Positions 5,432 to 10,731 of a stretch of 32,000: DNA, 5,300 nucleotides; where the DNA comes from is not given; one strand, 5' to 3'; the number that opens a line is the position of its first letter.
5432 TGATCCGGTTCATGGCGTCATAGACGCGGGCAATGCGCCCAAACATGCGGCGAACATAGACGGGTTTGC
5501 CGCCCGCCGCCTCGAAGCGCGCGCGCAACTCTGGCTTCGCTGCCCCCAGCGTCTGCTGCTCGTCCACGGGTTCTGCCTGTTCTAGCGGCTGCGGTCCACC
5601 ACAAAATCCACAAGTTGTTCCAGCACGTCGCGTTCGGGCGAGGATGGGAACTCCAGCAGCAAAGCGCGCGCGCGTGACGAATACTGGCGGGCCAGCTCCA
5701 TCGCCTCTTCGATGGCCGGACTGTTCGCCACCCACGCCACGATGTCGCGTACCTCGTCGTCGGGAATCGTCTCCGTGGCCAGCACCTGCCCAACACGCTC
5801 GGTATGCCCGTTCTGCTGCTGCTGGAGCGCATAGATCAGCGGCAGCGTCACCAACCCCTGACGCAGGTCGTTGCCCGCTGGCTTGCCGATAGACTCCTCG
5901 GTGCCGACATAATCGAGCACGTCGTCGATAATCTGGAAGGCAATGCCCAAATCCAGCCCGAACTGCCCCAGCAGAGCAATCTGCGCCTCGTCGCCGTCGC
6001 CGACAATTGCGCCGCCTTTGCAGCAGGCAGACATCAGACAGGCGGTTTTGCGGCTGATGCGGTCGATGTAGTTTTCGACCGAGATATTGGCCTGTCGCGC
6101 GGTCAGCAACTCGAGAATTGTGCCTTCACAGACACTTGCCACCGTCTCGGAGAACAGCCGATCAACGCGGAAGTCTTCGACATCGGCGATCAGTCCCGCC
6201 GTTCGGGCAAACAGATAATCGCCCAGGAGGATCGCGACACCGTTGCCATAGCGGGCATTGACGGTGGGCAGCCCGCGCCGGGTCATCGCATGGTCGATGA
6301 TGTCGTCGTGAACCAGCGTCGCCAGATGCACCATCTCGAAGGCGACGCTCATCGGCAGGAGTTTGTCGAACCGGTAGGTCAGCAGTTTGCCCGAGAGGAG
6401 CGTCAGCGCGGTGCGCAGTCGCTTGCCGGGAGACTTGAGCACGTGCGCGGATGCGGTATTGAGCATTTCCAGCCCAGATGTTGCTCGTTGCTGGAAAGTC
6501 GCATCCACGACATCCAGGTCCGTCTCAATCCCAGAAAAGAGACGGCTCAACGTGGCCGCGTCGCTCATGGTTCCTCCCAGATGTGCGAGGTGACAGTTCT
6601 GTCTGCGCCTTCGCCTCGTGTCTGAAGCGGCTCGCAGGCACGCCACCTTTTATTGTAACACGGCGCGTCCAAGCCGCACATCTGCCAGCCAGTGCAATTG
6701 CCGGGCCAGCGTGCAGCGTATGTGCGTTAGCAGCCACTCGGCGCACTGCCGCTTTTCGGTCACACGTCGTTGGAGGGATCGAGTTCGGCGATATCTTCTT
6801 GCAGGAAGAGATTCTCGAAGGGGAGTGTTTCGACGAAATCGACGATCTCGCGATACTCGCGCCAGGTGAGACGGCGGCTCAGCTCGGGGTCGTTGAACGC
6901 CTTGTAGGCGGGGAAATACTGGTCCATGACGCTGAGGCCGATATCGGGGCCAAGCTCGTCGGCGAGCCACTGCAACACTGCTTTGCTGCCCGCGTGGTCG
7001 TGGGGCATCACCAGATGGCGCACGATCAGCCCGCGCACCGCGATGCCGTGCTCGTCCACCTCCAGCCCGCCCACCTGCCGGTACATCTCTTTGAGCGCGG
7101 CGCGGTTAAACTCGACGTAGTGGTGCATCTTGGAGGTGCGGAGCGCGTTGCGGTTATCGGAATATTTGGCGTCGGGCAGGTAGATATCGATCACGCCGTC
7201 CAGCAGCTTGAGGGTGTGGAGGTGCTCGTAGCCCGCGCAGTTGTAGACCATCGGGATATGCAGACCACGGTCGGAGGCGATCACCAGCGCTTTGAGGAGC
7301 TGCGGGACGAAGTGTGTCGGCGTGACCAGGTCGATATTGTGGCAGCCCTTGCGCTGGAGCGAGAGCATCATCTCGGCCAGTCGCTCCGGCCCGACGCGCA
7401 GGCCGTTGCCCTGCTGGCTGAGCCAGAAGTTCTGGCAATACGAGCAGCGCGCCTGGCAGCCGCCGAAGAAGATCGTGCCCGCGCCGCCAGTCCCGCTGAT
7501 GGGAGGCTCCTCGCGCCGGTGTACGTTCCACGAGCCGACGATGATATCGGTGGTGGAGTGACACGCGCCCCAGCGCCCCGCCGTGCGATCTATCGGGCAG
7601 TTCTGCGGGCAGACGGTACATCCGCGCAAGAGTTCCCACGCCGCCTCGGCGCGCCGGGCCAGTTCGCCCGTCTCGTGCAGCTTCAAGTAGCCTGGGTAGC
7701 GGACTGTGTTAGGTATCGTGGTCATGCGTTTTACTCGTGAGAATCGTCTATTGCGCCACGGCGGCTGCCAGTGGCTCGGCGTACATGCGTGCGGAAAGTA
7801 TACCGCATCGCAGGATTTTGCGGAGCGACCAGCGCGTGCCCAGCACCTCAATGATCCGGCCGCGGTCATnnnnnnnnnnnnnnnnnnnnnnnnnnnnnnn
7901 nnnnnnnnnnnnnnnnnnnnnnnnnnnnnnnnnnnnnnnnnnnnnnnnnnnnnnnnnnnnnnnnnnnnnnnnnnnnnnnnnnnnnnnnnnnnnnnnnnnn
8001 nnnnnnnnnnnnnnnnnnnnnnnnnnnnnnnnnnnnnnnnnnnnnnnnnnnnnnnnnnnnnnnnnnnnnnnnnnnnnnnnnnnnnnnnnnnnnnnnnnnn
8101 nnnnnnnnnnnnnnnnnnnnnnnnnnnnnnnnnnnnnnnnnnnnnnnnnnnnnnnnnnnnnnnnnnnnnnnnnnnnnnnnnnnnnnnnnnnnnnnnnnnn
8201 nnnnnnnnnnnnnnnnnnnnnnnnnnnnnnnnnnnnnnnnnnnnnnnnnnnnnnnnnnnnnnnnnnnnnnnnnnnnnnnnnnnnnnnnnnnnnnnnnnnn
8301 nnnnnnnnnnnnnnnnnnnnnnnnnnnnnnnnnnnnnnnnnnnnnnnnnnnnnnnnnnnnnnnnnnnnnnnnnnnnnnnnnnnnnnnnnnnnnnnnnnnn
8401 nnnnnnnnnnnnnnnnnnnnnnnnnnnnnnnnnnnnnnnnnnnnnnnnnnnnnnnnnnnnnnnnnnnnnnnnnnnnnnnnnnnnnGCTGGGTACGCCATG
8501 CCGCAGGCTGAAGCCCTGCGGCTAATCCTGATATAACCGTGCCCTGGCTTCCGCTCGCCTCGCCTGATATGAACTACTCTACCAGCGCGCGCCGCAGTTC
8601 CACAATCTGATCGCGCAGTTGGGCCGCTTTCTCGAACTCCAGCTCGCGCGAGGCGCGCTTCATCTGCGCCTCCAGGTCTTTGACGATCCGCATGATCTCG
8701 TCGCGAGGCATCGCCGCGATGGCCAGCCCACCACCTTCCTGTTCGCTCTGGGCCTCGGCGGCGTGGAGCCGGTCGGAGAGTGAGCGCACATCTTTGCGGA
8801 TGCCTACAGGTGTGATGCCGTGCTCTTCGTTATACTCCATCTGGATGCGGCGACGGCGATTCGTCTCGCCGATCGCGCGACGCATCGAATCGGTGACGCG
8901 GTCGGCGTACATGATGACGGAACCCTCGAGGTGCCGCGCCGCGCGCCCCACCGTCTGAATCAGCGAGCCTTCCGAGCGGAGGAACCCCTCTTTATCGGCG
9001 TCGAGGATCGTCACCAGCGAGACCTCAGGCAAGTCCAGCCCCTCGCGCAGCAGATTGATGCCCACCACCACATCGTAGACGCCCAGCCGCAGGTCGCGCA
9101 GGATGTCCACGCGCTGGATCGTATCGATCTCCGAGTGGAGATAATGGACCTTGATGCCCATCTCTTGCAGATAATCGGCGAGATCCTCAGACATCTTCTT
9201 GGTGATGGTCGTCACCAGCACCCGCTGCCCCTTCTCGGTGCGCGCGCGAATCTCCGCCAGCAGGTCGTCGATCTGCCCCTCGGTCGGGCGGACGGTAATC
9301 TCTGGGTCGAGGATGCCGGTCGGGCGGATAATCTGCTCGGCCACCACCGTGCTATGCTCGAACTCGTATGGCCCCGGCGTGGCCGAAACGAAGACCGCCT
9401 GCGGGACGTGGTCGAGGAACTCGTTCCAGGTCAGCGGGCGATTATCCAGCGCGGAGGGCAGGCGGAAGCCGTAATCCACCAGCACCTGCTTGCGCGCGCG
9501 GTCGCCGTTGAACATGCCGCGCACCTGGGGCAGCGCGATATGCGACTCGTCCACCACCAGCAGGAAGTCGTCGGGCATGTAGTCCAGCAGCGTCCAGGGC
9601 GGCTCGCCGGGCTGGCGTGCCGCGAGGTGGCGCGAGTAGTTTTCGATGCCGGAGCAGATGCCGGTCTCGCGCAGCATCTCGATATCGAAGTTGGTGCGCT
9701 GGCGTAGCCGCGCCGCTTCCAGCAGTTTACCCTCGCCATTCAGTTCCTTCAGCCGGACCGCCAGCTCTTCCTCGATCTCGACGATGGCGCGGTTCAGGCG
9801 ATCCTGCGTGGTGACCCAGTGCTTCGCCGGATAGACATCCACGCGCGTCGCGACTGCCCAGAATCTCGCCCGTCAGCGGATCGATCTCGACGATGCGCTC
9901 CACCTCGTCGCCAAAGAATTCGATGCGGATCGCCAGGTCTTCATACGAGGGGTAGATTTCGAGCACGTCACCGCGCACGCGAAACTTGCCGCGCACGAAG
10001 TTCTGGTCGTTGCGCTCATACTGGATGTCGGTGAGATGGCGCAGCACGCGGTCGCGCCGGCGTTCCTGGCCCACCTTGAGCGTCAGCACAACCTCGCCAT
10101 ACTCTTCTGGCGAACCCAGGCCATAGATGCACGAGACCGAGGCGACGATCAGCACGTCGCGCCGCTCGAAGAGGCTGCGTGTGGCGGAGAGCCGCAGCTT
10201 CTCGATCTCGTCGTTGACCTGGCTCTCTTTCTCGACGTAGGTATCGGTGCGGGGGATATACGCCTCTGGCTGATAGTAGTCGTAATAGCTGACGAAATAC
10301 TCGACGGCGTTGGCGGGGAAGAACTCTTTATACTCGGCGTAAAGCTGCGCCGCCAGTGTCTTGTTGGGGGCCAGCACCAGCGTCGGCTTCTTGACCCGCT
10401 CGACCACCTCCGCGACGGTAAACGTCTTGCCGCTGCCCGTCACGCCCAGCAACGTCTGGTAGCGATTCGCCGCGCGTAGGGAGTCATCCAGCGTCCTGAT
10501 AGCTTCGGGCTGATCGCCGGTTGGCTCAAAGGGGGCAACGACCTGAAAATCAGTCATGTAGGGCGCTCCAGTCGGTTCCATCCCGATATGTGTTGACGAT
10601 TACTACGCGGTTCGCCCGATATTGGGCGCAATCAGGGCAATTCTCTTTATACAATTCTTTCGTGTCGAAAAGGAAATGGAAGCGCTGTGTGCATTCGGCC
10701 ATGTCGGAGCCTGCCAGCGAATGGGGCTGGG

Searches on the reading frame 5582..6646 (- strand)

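Call 118: search_protein_families(library=pfam, proteins=[window:5582-6646:-], max_evalue=0.001)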
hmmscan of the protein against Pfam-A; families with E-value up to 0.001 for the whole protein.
window:5582-6646:- (354 aa): 1 family
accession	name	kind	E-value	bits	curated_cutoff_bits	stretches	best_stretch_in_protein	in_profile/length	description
PF00348.22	polyprenyl_synt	-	1.6e-67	227.8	27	1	61-304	3-249/251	Polyprenyl synthetase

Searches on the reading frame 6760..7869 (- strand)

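Call 118: search_protein_families(library=pfam, proteins=[window:6760-7869:-], max_evalue=0.001)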
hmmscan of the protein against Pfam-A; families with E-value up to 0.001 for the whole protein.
window:6760-7869:- (369 aa): 2 families
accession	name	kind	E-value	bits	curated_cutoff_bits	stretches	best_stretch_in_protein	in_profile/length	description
PF04055.27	Radical_SAM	-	5.6e-06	27.1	29.5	1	133-242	2-116/166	Radical SAM superfamily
PF13353.11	Fer4_12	-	0.0008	20.2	22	0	125-182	2-59/137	4Fe-4S single cluster domain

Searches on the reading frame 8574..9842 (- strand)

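Call 71: search_protein_families(library=pfam, proteins=[window:8574-9842:-], max_evalue=0.001)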
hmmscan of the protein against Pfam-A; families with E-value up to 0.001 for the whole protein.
window:8574-9842:- (422 aa): 5 families
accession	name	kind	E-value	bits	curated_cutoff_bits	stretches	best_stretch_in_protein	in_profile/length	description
PF12344.14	UvrB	-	1.5e-23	82.8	27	1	311-353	1-43/43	Ultra-violet resistance protein B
PF00271.37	Helicase_C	-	8.9e-20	71.4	23.5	1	192-304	4-109/110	Helicase conserved C-terminal domain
PF02151.25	UVR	-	2.3e-09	37.1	21.5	1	386-418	3-35/36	UvrB/uvrC motif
PF21090.3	P-loop_SecA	-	3.8e-05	23.8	27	0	188-237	16-65/205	SecA P-loop domain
PF02602.20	HEM4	-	0.00059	19.5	27.5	0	185-235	95-145/231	Uroporphyrinogen-III synthase HemD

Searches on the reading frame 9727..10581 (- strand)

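Call 118: search_protein_families(library=pfam, proteins=[window:9727-10581:-], max_evalue=0.001)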
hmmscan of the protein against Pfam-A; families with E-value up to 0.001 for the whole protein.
window:9727-10581:- (284 aa): 4 families
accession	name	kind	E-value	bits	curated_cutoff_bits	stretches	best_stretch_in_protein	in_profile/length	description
PF17757.6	UvrB_inter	-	3.6e-29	101.1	22.9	1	166-244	1-80/91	UvrB interaction domain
PF04851.21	ResIII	-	4.3e-11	43.4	22.5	1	19-126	3-114/164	Type III restriction enzyme, res subunit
PF00270.35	DEAD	-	2e-05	24.8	26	1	40-102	15-85/167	DEAD/DEAH box helicase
PF13604.12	AAA_30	-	9.8e-05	22.6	27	1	24-125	6-96/191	AAA domain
